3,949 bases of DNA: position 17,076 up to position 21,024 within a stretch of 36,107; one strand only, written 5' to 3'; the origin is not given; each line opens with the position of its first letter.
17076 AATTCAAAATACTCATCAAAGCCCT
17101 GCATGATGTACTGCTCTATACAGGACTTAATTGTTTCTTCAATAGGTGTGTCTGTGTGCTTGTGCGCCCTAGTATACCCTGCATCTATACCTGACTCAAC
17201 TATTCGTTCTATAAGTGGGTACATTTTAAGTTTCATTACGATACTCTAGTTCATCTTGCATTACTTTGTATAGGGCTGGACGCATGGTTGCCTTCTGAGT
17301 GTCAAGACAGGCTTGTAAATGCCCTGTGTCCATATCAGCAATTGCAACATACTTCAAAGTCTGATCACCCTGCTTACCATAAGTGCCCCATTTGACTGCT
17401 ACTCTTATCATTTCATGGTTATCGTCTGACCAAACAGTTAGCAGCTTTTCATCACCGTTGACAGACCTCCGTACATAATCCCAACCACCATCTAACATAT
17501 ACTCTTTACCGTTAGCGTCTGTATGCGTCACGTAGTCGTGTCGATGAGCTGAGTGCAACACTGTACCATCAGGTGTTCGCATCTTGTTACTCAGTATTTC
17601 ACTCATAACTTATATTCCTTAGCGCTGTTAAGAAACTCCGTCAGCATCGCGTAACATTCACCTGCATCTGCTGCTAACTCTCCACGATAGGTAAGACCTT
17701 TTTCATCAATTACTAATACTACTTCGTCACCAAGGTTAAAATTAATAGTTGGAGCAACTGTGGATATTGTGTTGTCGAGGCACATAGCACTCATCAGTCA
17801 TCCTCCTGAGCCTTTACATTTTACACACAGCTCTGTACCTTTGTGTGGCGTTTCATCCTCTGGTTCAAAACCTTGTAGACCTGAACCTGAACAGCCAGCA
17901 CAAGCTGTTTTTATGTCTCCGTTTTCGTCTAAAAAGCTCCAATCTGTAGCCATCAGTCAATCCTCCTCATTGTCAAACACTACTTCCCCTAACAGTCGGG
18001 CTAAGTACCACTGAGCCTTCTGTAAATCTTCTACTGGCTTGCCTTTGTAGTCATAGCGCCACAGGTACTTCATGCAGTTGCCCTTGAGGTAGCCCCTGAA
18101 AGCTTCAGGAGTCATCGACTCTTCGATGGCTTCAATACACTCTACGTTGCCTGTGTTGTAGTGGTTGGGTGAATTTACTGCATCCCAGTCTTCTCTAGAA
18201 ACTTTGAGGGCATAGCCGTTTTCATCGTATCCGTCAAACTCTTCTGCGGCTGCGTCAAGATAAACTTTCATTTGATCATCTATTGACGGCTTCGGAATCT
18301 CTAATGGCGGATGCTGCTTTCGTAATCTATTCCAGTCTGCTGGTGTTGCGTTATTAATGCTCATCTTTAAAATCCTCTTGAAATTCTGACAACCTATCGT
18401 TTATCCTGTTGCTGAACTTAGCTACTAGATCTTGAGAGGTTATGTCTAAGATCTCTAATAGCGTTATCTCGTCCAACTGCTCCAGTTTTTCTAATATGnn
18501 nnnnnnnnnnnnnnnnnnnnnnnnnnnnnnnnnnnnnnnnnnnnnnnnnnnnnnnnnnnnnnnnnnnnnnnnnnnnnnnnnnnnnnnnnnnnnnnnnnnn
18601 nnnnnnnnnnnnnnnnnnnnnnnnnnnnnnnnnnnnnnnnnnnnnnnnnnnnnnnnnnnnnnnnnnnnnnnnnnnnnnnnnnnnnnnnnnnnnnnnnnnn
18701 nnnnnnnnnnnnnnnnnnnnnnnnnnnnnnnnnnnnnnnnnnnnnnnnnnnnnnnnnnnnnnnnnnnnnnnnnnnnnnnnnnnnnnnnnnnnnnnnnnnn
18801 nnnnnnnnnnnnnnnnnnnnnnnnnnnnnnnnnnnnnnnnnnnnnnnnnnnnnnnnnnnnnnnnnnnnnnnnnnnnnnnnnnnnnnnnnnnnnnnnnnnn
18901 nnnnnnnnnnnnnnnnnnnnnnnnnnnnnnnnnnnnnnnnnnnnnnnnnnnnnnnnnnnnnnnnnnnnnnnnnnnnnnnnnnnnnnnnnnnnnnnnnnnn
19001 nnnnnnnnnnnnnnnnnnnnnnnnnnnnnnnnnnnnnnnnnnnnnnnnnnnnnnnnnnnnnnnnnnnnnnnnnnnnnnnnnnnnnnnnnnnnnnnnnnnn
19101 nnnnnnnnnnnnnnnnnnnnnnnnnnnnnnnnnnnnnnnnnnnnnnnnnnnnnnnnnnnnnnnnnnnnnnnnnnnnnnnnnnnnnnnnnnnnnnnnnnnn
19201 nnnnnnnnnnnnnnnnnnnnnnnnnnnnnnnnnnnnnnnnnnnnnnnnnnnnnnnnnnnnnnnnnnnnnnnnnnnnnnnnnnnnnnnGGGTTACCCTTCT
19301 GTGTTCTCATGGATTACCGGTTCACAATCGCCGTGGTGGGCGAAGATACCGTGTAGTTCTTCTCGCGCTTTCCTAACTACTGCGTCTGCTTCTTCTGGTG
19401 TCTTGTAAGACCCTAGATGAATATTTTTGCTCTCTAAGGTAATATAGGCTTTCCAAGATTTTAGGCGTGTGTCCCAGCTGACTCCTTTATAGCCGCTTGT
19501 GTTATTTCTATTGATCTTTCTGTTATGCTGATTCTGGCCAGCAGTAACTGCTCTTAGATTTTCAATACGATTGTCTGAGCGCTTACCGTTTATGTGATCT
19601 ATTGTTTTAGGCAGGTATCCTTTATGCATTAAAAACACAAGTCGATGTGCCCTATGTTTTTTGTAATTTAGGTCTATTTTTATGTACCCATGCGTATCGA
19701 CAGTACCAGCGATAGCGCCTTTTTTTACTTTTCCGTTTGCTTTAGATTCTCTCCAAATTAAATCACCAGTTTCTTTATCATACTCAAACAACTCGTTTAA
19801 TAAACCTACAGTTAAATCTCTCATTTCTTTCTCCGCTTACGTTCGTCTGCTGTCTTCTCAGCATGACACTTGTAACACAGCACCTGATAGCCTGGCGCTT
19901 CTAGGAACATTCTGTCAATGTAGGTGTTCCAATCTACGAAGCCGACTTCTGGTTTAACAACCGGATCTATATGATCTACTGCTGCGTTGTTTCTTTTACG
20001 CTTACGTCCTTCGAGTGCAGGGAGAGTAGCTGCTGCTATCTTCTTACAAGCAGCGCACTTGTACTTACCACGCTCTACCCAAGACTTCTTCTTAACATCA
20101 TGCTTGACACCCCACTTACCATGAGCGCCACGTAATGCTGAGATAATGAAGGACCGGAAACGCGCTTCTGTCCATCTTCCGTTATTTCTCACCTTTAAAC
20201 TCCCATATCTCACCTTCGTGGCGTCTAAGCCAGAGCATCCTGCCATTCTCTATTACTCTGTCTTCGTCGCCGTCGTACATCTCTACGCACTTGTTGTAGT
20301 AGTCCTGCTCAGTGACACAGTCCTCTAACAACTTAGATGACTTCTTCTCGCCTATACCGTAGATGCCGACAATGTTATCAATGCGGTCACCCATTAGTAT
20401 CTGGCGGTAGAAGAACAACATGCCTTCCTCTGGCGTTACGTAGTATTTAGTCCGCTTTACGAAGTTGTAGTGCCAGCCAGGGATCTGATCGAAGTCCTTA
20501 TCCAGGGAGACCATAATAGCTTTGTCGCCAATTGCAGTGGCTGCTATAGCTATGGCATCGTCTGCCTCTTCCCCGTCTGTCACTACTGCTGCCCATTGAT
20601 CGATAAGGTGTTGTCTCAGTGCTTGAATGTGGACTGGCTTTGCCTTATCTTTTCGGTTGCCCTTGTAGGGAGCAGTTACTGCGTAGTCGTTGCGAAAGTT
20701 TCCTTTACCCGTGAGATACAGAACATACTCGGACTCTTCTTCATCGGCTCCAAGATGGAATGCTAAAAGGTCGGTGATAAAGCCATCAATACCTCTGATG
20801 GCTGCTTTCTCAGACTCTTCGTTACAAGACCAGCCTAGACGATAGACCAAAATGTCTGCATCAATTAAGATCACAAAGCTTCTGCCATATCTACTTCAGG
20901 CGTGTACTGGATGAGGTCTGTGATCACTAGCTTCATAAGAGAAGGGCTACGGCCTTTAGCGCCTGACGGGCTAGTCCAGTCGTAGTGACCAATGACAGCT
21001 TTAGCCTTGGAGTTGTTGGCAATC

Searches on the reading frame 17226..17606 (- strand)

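Call 46: search_protein_families(library=pfam, proteins=[window:17226-17606:-], max_evalue=0.01)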
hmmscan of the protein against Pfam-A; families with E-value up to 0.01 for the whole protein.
window:17226-17606:- (126 aa): 0 families

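Call 70: search_protein_families(library=ncbifam, proteins=[window:17226-17606:-], max_evalue=0.05)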
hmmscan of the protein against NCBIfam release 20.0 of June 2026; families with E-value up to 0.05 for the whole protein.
window:17226-17606:- (126 aa): 1 family
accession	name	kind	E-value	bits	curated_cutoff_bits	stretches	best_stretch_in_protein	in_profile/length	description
TIGR03067.1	Planc_TIGR03067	domain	0.044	14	40.15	0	75-112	70-105/107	TIGR03067 domain-containing protein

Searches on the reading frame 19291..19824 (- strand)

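Call 7: search_protein_families(library=phrogs, proteins=[window:19291-19824:-], max_evalue=0.001)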
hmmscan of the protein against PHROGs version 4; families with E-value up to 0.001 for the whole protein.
window:19291-19824:- (177 aa): 20 families
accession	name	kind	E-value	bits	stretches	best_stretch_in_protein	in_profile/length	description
phrog_99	-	DNA, RNA and nucleotide metabolism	7.8e-70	237.5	1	2-168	107-270/383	HNH endonuclease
phrog_4578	-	DNA, RNA and nucleotide metabolism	2.8e-34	118.8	1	52-169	7-126/130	HNH endonuclease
phrog_3593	-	DNA, RNA and nucleotide metabolism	2e-24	87.4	1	40-159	76-198/210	HNH endonuclease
phrog_374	-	DNA, RNA and nucleotide metabolism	6.4e-20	72.5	1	72-164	323-413/617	HNH endonuclease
phrog_59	-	DNA, RNA and nucleotide metabolism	7.2e-15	56.3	1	32-121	164-246/423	HNH endonuclease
phrog_959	-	DNA, RNA and nucleotide metabolism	4.3e-12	47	1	39-112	36-116/138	HNH endonuclease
phrog_36769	-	unknown function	5.6e-12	46.7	1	52-147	237-337/367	-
phrog_953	-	DNA, RNA and nucleotide metabolism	1e-09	39.2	1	97-156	300-360/420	HNH endonuclease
phrog_1492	-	DNA, RNA and nucleotide metabolism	2.4e-09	37.8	1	41-109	91-166/414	HNH endonuclease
phrog_13470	-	DNA, RNA and nucleotide metabolism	3.3e-09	38.1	1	99-156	84-140/152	HNH endonuclease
phrog_826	-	DNA, RNA and nucleotide metabolism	5.2e-08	33.8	1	40-109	90-167/281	HNH endonuclease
phrog_35306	-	unknown function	1.1e-07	33.1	1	104-157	23-76/90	-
phrog_30377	-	DNA, RNA and nucleotide metabolism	2.1e-07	32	1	53-109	6-62/82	HNH endonuclease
phrog_33760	-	DNA, RNA and nucleotide metabolism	5.1e-07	30.7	1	113-167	2-56/58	HNH endonuclease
phrog_1872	-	DNA, RNA and nucleotide metabolism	1.9e-06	28.9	1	17-129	32-136/166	endonuclease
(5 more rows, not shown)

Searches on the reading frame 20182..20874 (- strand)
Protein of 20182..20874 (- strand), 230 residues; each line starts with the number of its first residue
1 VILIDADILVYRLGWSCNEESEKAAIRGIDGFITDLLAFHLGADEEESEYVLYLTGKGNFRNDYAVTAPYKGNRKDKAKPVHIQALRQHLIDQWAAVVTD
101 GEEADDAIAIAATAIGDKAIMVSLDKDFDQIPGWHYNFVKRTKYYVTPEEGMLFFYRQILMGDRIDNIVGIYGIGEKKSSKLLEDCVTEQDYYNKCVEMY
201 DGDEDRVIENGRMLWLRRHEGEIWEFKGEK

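Call 7: search_protein_families(library=phrogs, proteins=[window:20182-20874:-], max_evalue=0.001)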
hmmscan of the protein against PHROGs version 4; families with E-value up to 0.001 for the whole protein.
window:20182-20874:- (230 aa): 1 family
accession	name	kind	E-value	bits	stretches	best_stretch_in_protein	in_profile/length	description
phrog_107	-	DNA, RNA and nucleotide metabolism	2.5e-62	212.7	1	1-223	121-367/542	exonuclease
